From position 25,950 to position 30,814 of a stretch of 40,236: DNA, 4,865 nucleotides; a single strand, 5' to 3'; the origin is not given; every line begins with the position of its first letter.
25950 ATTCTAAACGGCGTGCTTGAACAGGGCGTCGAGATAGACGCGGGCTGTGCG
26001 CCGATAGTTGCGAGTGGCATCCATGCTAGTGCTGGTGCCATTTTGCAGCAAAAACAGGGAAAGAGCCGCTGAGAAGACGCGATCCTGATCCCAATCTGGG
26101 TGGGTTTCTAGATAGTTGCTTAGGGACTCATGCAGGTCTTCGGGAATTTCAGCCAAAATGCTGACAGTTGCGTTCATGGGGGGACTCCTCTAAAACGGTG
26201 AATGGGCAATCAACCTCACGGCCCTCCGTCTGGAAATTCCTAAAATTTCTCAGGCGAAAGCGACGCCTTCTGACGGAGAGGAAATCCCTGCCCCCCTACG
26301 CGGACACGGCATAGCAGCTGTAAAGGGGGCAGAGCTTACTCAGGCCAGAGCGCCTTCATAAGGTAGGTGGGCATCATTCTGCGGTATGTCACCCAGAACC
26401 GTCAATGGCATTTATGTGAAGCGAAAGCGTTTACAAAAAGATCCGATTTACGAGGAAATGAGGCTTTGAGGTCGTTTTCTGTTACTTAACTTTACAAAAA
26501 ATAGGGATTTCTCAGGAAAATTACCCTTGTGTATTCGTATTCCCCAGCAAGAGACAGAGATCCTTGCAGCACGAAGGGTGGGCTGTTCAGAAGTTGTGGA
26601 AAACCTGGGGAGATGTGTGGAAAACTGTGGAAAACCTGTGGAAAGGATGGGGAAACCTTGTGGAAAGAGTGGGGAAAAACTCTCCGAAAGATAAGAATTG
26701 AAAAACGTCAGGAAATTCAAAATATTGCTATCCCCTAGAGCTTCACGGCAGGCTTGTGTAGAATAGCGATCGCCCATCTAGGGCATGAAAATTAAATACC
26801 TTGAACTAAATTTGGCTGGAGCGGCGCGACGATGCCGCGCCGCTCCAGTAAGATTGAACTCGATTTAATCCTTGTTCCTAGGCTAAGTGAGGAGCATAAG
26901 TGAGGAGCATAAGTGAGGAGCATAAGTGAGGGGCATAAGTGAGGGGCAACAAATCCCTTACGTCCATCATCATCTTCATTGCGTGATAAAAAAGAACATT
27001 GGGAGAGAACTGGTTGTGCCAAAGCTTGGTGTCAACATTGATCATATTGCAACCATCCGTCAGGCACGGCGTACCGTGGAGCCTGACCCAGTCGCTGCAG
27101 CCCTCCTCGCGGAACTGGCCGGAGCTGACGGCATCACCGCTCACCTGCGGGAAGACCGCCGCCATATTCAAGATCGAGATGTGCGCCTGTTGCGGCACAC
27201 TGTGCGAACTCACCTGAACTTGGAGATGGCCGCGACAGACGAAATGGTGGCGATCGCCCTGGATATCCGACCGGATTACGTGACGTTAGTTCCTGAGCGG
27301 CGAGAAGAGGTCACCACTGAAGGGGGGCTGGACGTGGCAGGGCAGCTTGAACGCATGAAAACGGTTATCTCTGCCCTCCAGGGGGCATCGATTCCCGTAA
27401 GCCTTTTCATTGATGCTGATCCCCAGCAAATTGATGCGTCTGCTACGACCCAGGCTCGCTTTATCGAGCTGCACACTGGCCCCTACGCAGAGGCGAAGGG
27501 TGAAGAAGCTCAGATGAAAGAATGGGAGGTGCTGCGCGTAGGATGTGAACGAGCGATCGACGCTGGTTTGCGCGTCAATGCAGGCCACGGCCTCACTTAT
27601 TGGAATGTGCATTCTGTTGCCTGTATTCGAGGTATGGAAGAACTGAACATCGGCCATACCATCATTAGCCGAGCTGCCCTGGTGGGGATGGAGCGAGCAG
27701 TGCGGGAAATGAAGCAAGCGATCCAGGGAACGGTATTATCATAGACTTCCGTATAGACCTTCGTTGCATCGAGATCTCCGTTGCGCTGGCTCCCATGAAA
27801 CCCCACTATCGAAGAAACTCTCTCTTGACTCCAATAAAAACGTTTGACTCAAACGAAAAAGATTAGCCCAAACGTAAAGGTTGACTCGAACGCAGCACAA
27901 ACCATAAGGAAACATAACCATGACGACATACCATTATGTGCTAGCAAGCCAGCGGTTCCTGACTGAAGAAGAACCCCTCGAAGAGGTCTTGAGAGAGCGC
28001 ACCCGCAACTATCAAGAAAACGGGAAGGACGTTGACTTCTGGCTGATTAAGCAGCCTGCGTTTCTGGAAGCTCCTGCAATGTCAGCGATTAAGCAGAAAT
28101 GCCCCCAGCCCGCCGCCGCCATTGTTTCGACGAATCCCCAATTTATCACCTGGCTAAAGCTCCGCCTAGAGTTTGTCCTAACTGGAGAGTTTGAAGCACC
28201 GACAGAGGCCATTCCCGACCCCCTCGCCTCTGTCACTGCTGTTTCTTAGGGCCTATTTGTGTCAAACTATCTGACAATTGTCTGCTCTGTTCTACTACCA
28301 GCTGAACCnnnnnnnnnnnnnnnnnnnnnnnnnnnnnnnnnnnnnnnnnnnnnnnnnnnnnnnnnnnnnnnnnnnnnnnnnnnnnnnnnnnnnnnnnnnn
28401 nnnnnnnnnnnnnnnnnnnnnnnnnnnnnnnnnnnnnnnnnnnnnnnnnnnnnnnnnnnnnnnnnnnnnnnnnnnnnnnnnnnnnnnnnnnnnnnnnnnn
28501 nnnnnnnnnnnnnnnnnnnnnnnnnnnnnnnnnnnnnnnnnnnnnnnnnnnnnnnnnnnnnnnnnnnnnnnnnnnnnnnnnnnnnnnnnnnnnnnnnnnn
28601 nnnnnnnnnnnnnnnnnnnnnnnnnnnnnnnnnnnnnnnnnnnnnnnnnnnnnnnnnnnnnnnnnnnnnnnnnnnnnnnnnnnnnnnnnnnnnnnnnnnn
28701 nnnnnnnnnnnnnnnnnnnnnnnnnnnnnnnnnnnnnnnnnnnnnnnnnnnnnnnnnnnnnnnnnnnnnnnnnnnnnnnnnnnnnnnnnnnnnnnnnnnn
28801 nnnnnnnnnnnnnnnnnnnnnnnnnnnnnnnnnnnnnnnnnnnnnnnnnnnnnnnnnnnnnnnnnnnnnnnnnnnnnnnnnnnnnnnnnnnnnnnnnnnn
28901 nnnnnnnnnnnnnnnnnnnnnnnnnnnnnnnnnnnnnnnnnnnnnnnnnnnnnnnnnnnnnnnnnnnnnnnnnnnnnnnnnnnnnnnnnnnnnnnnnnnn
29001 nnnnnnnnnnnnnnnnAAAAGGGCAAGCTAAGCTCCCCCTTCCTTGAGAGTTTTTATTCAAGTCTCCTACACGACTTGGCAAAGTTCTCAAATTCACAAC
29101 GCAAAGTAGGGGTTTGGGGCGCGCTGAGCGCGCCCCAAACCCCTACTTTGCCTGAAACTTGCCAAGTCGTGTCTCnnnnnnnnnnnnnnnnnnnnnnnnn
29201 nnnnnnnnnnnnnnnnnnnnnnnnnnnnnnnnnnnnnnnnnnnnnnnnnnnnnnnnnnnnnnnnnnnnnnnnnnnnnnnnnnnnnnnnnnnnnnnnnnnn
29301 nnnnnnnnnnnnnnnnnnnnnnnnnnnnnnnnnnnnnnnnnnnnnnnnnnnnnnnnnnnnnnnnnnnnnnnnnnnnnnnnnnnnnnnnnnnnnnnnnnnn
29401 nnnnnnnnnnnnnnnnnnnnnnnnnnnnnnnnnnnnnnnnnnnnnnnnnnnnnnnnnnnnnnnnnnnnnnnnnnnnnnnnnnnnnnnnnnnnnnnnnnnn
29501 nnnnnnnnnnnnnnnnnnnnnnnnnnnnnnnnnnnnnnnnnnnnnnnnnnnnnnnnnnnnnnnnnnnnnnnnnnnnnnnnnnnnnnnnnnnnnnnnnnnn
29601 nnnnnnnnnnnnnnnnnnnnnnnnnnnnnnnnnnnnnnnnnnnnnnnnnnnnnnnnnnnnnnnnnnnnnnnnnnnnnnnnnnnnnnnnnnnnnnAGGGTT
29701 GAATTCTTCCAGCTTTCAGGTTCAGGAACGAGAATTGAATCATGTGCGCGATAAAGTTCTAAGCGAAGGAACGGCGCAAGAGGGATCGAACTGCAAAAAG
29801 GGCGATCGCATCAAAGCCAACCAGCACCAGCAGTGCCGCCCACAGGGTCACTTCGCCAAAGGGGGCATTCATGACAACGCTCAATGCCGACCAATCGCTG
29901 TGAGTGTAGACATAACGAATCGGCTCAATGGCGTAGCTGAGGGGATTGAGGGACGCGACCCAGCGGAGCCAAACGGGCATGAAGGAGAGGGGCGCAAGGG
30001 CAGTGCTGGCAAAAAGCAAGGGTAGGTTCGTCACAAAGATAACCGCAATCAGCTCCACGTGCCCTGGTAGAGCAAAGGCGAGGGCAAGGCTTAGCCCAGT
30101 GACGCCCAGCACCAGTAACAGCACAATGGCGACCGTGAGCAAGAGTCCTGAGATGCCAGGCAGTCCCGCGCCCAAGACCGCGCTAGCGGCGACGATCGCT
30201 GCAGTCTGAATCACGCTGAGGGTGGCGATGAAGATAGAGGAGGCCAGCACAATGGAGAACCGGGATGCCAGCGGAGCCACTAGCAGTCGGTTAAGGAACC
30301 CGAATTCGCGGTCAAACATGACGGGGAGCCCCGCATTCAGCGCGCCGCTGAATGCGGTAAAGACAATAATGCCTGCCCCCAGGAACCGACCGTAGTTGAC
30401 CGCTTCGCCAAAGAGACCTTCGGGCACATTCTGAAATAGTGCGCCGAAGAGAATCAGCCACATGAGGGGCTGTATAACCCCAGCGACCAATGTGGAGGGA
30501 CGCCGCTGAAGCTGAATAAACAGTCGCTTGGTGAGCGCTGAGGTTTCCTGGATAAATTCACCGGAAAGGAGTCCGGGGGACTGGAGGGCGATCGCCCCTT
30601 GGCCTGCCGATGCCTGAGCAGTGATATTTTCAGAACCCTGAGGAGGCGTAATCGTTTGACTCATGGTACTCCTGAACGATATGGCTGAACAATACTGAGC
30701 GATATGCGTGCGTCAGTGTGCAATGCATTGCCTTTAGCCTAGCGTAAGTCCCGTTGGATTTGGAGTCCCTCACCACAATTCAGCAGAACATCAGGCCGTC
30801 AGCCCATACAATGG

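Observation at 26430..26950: Helically phased array of eight cyanobacterial DnaA boxes with no dnaA or dnaN nearby: candidate oriC or DnaA-titration locus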

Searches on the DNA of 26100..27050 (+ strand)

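Call 37: search_rna_families(source=window, start=26100, end=27050, threshold=evalue, max_evalue=10)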
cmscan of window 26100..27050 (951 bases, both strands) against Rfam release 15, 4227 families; matches with E-value up to 10: 9.
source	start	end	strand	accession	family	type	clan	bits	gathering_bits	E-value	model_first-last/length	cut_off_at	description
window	26431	26464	-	RF01321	CRISPR-DR8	Gene; CRISPR;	-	17.4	39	1.1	1-37/37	no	CRISPR RNA direct repeat element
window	26791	26846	-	RF02450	ncr1175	Gene; sRNA;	-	16.1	60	4.9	1-110/110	no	Bacillus sRNA ncr1175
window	26811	26853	-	RF04156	MIR2670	Gene; miRNA;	-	16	117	1.2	1-200/200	no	MIR2670 microRNA precursor family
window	26348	26372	+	RF01092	GP_knot2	Cis-reg;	-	15.7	80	5.2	1-61/61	no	Gag/pol translational readthrough site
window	26577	26692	-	RF01974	H19_3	Gene; lncRNA;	-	14.9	46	3.9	1-116/116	no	H19 conserved region 3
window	26816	26848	+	RF01527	CrfA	Gene; sRNA;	-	14.1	38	8.2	91-125/136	no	Caulobacter sRNA CrfA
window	26612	26743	-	RF02110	DLEU2_6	Gene; lncRNA;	-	13.8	60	9.7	1-135/135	no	Deleted in lymphocytic leukemia 2 conserved region 6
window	26251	26394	+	RF02170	PVT1_7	Gene; lncRNA;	-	13.2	80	6.7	1-137/137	no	Pvt1 oncogene conserved region 7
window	26809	26869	+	RF00371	sroE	Gene; sRNA;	-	12.8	51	9.9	1-92/92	no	sroE RNA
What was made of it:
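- On Known RNA families (Rfam 15): In 26100-27050 only chance-level matches appear, with E of at least 1 (call 37).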

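Call 75: search_dna_similar(query=window:26330-26790:+, collection=plasmids, mode=distant, max_evalue=0.001, max_rows=10)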
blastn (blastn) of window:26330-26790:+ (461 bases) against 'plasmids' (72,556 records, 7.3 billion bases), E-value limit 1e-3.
Records with a match: 1; places in all: 1; records where one place covers at least 80% of the query: 0.
Best place of each record, by identity: 60-80% 1.
By first word of the organism name: Nostoc 1.
By predicted mobility (MOB-suite, as given by PLSDB): mobilizable 1.
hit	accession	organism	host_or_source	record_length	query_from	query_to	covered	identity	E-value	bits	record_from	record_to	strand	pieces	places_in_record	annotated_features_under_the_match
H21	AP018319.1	Nostoc sp. HK-01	-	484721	319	388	15%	77.1%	7e-5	55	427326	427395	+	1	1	none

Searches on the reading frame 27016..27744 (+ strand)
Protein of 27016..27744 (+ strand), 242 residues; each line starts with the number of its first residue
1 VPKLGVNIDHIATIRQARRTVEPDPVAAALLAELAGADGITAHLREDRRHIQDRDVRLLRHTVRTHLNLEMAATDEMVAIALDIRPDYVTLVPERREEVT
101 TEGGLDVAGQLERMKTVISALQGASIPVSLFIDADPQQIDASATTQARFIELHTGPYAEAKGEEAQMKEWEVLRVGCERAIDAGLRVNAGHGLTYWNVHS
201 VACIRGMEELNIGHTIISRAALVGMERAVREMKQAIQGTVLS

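Call 11: search_protein_families(library=pfam, proteins=[window:27016-27744:+])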
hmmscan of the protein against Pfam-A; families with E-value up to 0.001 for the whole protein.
window:27016-27744:+ (242 aa): 1 family
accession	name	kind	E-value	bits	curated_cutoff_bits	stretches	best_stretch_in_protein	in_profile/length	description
PF03740.19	PdxJ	-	1.5e-100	335.6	24.5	1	3-236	1-234/234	Pyridoxal phosphate biosynthesis protein PdxJ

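Call 14: find_related_loci(query=window:27016-27744:+, collection=genome_contigs, flank=10000)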
Query window:27016-27744:+ (242 aa) in genome_contigs; peptide patterns used: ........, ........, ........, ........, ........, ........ (x = any residue, [..] = any of these).
600 stretches matched a pattern (row limit reached: there are more); 591 encode a relative of the query (tblastn E <= 1e-3); the best 80 are kept; 80 distinct loci.
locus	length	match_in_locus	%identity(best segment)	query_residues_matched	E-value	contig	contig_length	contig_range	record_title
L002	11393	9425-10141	79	1-239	1e-125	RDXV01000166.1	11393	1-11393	MAG: Nostocales cyanobacterium isolate PH2015_10S_36_12 PH2015_10S_scaffold_309, whole genome shotgun sequence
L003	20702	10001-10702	81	4-237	4e-125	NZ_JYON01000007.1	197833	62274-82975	Aliterella atlantica CENA595 contig_39, whole genome shotgun sequence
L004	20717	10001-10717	78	1-239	5e-125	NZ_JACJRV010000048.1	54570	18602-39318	Nostoc sp. FACHB-152 contig48, whole genome shotgun sequence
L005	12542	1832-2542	79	1-237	3e-124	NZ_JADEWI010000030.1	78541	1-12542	Nostoc sp. LEGE 06077 NODE_58_length_78541_cov_23.4843, whole genome shotgun sequence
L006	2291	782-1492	81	1-237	2e-130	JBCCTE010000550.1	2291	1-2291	MAG: Cyanobacteria bacterium P01_D01_bin.73 k141_2083693_length_2291_cov_5.0000, whole genome shotgun sequence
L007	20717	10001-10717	78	1-239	1e-122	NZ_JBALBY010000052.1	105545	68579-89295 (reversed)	MAG: Nostoc sp. isolate P10160 bin 1 NODE_27_length_105545_cov_58.298625, whole genome shotgun sequence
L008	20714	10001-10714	78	1-238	7e-122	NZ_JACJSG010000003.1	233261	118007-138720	Anabaena azotica FACHB-119 contig3, whole genome shotgun sequence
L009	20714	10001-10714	79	1-238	1e-119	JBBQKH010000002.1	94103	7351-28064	MAG: Cyanobacteriota bacterium isolate Co_metawrap_621 Cmw_621_k141_29808556_length_94103_cov_33.7018, whole genome shot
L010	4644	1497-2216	75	1-240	8e-120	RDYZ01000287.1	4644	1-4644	MAG: Oscillatoriales cyanobacterium isolate PH2015_06S_54_30 PH2015_06S_scaffold_6780, whole genome shotgun sequence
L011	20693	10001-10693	77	4-234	4e-119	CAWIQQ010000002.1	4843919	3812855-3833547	MAG: uncultured cyanobacterium isolate MFD03250.bin.1.114 genome assembly, contig: contig_1610, whole genome shotgun seq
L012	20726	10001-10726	79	1-242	4e-118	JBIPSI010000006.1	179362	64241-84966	MAG: Spirulina sp. isolate Cam_3-MAG04 sequence06, whole genome shotgun sequence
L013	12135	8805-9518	75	1-238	8e-118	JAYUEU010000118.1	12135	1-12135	MAG: Synechococcales cyanobacterium isolate GFS_7545 GFS_7545_117, whole genome shotgun sequence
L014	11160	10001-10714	75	1-238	2e-117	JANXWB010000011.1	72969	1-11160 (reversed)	MAG: Synechococcales cyanobacterium GL140_1_metabat_312 GL140_1_k141_1803054, whole genome shotgun sequence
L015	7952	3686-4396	76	4-240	2e-117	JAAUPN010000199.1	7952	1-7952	MAG: Coleofasciculaceae cyanobacterium RL_1_1 NODE_1792_length_7952_cov_2.748115, whole genome shotgun sequence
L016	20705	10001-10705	80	1-236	3e-116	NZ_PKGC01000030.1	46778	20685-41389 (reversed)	Arthrospira platensis PCC 7345 scaffold_30, whole genome shotgun sequence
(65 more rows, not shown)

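Call 17: find_homologous_proteins(query=window:27016-27744:+, max_evalue=1e-60)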
Query window:27016-27744:+ (242 aa): 7857 proteins with E <= 1e-60 among 8000 candidates; the best 120 are listed.
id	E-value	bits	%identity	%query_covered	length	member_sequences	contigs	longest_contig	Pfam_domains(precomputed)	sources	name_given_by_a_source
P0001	1.1e-138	478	93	98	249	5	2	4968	PF03740.20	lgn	-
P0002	5.4e-137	472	91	100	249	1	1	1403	PF03740.20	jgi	jgi:pyridoxine 5-phosphate synthase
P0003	7.9e-126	436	87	98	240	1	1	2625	PF03740.20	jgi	-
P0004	1.2e-125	435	84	98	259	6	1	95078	PF03740.20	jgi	jgi:pyridoxine 5-phosphate synthase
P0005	3.5e-125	434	84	98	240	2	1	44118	PF03740.20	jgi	jgi:pyridoxine 5-phosphate synthase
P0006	6.0e-125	433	85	98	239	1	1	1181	PF03740.20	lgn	-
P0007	1.6e-124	432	85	98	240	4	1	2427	PF03740.20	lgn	-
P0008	1.7e-124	432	85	98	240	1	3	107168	PF03740.20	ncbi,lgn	-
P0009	2.4e-124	431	84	98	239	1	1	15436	PF03740.20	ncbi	-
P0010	3.0e-124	431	84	98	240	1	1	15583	PF03740.20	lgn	-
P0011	4.4e-124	430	83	98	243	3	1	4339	PF03740.20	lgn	-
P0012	4.5e-124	430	84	98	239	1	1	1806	PF03740.20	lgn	-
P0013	5.0e-124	430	83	98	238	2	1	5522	PF03740.20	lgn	-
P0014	7.3e-124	429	82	98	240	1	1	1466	PF03740.20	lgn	-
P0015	1.0e-123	429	84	98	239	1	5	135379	PF03740.20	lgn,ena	-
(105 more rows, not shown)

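Call 18: find_encoding_contigs(protein=P0001, flank=10000, max_places=6)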
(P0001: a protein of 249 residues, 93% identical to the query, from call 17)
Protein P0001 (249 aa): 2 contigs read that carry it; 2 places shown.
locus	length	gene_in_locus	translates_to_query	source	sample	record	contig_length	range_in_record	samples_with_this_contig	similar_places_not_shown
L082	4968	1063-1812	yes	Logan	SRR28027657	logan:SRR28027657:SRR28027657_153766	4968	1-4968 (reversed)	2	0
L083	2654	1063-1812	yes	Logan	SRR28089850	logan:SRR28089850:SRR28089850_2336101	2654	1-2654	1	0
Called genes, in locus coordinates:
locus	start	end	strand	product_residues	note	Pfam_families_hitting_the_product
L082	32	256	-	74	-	PF10929:DUF2811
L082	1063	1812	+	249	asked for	PF03740:PdxJ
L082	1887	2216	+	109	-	PF10674:Ycf54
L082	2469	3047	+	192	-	-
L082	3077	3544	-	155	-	-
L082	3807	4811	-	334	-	PF00005:ABC_tran, PF13304:AAA_21 (faint)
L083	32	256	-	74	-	PF10929:DUF2811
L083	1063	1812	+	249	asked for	PF03740:PdxJ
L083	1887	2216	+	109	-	PF10674:Ycf54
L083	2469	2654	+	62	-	?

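Call 19: find_encoding_contigs(protein=P0002, flank=10000, max_places=4)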
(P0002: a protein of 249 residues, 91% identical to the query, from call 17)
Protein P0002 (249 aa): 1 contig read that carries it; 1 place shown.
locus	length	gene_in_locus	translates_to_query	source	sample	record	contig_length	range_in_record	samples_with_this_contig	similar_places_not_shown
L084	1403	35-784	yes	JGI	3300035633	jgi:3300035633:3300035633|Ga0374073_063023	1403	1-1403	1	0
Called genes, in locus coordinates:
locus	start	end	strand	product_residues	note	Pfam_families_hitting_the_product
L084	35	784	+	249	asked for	PF03740:PdxJ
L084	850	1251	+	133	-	PF10674:Ycf54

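Call 20: find_encoding_contigs(protein=P0003, flank=10000, max_places=4)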
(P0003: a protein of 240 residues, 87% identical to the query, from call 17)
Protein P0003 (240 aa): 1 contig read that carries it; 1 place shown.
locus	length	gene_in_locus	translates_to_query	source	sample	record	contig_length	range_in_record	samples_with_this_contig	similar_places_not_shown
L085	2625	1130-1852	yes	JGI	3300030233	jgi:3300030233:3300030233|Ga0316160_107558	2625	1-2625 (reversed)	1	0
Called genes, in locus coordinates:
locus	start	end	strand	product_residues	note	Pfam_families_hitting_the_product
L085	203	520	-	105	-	PF10929:DUF2811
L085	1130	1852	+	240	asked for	PF03740:PdxJ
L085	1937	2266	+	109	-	PF10674:Ycf54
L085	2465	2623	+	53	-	?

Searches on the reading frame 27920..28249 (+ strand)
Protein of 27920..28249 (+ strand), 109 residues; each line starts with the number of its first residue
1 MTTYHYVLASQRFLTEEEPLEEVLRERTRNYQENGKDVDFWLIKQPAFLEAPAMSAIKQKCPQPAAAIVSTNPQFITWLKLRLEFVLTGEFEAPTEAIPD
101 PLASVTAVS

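Call 11: search_protein_families(library=pfam, proteins=[window:27920-28249:+])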
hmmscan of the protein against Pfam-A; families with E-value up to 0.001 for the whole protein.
window:27920-28249:+ (109 aa): 1 family
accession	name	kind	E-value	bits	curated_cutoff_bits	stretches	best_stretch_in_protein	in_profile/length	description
PF10674.14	Ycf54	-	2.8e-45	152.9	25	1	2-93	1-92/92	Ycf54 protein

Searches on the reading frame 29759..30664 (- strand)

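Call 11: search_protein_families(library=pfam, proteins=[window:29759-30664:-])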
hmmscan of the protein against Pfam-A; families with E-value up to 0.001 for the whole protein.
window:29759-30664:- (301 aa): 2 families
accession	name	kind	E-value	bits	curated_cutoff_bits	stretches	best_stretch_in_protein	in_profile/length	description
PF01061.29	ABC2_membrane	-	2.8e-34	118.9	26.9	1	40-252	2-209/211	ABC-2 type transporter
PF12698.13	ABC2_membrane_3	-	1.2e-13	51.4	31.6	1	84-287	153-340/347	ABC-2 family transporter protein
